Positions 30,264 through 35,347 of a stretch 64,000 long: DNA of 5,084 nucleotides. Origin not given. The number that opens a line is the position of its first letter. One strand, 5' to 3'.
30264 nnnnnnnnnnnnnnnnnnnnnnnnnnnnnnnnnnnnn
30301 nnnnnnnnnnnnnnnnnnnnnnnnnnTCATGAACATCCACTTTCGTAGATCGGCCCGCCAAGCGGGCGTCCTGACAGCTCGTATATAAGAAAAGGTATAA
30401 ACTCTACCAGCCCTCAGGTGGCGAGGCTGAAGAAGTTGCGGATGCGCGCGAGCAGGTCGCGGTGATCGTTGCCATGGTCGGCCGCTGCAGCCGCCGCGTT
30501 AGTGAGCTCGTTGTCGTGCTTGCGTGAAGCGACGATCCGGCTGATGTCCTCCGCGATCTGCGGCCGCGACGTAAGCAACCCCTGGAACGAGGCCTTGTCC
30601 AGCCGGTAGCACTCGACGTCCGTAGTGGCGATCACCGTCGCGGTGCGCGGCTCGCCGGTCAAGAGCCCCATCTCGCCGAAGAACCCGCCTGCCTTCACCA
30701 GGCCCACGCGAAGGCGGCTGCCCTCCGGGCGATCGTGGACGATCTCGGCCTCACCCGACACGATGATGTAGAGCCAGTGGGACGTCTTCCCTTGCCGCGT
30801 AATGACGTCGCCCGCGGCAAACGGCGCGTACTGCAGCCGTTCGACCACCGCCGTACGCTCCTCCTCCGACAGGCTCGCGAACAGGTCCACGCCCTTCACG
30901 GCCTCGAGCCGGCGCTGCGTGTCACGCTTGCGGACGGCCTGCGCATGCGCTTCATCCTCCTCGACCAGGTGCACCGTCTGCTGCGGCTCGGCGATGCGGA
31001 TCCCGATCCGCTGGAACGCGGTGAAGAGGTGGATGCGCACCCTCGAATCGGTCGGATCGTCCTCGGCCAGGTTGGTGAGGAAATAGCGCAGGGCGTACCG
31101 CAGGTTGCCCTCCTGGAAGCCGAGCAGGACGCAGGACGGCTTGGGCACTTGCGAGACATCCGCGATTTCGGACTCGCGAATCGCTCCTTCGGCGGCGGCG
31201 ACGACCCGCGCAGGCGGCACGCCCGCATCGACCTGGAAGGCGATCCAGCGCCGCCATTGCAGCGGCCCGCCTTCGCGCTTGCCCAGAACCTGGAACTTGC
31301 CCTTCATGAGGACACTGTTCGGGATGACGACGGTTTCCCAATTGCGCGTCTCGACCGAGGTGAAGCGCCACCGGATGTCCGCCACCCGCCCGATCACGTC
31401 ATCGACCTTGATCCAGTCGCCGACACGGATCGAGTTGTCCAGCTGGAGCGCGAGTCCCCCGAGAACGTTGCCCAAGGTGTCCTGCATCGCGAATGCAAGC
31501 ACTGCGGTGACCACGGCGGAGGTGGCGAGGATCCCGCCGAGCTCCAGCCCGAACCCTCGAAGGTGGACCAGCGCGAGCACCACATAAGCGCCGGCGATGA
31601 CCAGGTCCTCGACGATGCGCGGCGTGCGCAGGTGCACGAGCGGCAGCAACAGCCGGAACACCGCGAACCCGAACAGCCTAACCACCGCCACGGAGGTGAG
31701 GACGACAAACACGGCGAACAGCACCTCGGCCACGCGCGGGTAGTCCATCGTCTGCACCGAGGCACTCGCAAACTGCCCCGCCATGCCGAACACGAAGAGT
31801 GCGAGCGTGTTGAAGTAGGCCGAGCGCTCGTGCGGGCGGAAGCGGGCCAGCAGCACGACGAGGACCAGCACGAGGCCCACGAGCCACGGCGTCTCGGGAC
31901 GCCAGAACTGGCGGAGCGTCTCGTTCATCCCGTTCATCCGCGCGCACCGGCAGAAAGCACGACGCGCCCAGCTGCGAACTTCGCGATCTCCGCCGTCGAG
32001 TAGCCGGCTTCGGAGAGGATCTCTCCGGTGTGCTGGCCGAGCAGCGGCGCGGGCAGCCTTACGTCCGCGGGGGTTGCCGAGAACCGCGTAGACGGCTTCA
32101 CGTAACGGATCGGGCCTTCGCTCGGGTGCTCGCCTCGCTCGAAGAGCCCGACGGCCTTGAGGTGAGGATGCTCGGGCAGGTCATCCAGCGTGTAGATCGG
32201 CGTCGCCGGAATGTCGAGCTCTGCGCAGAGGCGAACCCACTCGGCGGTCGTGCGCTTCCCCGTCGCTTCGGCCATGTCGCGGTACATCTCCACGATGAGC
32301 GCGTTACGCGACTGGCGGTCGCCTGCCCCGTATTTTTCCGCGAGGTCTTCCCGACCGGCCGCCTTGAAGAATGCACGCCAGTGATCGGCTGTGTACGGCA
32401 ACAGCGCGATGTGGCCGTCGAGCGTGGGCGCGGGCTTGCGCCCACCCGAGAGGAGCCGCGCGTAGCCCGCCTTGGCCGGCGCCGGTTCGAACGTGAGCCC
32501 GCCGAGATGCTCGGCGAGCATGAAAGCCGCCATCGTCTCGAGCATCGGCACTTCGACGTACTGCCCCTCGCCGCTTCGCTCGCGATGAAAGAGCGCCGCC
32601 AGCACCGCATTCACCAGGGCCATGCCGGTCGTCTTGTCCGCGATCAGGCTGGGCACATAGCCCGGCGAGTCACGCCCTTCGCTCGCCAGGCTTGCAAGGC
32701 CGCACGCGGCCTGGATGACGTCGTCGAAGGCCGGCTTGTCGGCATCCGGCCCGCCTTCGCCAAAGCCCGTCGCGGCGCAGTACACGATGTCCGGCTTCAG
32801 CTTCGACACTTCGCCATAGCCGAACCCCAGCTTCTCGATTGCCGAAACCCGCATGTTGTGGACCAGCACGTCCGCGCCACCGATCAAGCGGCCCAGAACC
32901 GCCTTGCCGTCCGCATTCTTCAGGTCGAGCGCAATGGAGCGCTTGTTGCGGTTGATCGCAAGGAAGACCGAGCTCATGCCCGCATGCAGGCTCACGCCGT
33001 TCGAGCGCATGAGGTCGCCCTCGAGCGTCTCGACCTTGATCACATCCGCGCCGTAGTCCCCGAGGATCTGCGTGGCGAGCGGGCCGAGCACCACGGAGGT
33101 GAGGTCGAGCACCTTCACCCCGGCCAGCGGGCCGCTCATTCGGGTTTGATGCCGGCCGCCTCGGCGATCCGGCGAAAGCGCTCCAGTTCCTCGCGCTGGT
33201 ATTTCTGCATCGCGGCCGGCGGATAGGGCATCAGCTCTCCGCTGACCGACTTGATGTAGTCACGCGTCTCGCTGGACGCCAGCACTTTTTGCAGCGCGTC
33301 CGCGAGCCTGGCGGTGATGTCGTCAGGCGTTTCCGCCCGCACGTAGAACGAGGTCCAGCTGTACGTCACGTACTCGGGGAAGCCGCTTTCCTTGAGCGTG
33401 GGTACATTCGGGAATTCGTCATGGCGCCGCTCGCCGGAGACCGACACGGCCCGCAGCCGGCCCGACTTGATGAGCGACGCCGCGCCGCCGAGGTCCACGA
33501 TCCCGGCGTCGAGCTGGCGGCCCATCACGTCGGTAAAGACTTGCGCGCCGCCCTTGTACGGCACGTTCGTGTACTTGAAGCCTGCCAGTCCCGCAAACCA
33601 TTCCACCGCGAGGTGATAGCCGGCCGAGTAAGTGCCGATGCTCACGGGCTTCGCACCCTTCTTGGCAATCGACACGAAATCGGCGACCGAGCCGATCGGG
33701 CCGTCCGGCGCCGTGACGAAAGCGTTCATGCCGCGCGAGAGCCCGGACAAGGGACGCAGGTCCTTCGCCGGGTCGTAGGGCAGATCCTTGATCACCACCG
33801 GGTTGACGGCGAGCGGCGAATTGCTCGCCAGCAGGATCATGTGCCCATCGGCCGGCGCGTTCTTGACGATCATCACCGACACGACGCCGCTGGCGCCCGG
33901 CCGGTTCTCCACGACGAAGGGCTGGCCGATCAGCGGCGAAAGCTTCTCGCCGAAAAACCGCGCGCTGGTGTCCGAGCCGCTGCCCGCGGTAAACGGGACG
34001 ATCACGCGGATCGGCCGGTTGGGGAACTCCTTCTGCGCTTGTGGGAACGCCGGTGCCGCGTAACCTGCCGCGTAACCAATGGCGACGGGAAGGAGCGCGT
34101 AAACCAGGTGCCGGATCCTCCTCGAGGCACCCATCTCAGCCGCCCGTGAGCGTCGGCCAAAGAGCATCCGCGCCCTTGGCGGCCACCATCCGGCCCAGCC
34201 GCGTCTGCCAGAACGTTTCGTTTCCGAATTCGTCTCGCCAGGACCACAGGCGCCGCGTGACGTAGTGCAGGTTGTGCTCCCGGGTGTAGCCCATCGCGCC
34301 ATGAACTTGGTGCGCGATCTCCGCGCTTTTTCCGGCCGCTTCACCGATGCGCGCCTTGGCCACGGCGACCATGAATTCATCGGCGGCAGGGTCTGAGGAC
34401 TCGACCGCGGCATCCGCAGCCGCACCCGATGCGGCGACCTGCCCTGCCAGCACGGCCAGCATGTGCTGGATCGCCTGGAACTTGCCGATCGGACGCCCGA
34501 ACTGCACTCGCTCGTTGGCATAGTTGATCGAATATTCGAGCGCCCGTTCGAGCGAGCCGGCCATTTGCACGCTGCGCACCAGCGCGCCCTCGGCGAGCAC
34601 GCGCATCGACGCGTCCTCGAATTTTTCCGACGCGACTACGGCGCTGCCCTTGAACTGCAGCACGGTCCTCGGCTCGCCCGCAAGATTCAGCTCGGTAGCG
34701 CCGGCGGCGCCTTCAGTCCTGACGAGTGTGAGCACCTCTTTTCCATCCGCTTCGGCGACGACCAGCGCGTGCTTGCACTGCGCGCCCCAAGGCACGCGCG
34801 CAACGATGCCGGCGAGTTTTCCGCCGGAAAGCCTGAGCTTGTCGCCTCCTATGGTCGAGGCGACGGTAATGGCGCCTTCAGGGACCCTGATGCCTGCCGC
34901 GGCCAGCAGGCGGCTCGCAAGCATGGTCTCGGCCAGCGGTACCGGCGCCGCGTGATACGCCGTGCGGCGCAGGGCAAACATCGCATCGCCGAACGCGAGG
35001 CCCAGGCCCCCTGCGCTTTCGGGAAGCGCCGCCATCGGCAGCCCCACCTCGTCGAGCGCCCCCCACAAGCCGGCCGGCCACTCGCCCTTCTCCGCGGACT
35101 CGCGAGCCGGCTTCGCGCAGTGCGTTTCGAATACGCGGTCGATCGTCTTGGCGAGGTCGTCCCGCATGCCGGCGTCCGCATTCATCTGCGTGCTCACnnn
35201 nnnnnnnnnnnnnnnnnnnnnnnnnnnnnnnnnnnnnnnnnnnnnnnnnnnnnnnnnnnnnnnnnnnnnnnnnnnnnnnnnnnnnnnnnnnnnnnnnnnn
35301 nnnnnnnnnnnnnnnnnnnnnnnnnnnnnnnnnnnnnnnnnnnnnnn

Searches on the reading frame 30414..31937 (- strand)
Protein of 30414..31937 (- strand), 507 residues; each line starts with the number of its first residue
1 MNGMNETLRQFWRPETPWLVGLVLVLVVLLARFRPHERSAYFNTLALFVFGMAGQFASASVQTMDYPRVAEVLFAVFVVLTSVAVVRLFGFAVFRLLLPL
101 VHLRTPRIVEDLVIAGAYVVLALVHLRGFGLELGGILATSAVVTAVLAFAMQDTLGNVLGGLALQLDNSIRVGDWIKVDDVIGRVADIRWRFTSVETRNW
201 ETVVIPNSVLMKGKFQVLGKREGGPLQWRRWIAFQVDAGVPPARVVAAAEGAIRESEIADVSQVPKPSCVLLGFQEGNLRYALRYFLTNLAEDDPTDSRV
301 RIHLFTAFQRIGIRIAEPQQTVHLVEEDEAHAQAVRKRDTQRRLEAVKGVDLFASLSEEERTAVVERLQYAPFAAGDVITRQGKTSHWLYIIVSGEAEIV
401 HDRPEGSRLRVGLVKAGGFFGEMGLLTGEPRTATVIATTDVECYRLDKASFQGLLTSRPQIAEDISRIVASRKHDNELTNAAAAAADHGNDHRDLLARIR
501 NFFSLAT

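Call 5: search_protein_families(library=pfam, proteins=[window:30414-31937:-])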
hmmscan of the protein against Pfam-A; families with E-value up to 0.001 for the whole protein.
window:30414-31937:- (507 aa): 2 families
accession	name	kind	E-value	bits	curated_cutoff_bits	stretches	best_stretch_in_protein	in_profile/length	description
PF00027.35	cNMP_binding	-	1.4e-24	86.3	27.5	1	373-456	4-87/89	Cyclic nucleotide-binding domain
PF00924.24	MS_channel_2nd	-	2.4e-16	60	20.2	1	153-215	1-63/68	Mechanosensitive ion channel, beta-domain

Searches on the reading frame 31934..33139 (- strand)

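Call 5: search_protein_families(library=pfam, proteins=[window:31934-33139:-])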
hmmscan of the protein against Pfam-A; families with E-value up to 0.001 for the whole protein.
window:31934-33139:- (401 aa): 1 family
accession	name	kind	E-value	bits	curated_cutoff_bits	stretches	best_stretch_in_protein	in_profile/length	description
PF02515.22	CoA_transf_3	-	3.7e-108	362.4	23.3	1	5-371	1-366/366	CoA-transferase family III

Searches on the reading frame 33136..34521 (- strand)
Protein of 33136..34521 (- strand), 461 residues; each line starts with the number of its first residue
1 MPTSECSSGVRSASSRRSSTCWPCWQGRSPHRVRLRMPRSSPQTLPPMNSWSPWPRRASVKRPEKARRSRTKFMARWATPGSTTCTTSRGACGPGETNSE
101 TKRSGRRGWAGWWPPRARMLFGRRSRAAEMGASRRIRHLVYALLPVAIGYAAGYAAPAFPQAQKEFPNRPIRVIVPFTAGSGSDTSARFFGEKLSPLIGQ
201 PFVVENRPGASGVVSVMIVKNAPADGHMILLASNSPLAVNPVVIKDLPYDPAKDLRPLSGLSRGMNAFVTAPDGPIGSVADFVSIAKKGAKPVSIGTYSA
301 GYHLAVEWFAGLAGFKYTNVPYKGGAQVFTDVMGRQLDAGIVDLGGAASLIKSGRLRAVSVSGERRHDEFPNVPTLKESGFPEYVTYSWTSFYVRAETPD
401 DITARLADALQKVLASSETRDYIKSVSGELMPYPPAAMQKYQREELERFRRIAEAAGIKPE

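Call 5: search_protein_families(library=pfam, proteins=[window:33136-34521:-])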
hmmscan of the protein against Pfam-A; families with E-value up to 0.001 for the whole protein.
window:33136-34521:- (461 aa): 1 family
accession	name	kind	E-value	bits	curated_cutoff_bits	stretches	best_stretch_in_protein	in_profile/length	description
PF03401.19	TctC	-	1.2e-47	163.2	27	1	188-457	3-273/274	Tripartite tricarboxylate transporter family receptor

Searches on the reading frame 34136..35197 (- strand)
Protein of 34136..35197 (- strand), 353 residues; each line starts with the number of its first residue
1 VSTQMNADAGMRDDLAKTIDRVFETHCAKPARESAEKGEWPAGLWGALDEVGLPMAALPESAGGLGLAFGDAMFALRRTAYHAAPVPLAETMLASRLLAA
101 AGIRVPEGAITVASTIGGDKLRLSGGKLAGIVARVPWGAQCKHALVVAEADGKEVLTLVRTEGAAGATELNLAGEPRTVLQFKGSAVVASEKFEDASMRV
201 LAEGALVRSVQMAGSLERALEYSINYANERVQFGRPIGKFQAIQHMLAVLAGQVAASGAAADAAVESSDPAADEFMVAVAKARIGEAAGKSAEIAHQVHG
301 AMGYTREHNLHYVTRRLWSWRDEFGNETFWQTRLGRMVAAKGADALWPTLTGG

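Call 41: search_protein_families(library=pfam, proteins=[window:34136-35197:-], max_evalue=0.00001)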
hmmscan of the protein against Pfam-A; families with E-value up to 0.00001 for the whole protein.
window:34136-35197:- (353 aa): 2 families
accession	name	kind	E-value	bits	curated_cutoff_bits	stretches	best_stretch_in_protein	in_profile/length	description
PF00441.29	Acyl-CoA_dh_1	-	1.7e-20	74.2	22.4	1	197-315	7-126/150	Acyl-CoA dehydrogenase, C-terminal domain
PF02771.21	Acyl-CoA_dh_N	-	4.2e-08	34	22.9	1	14-101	6-96/113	Acyl-CoA dehydrogenase, N-terminal domain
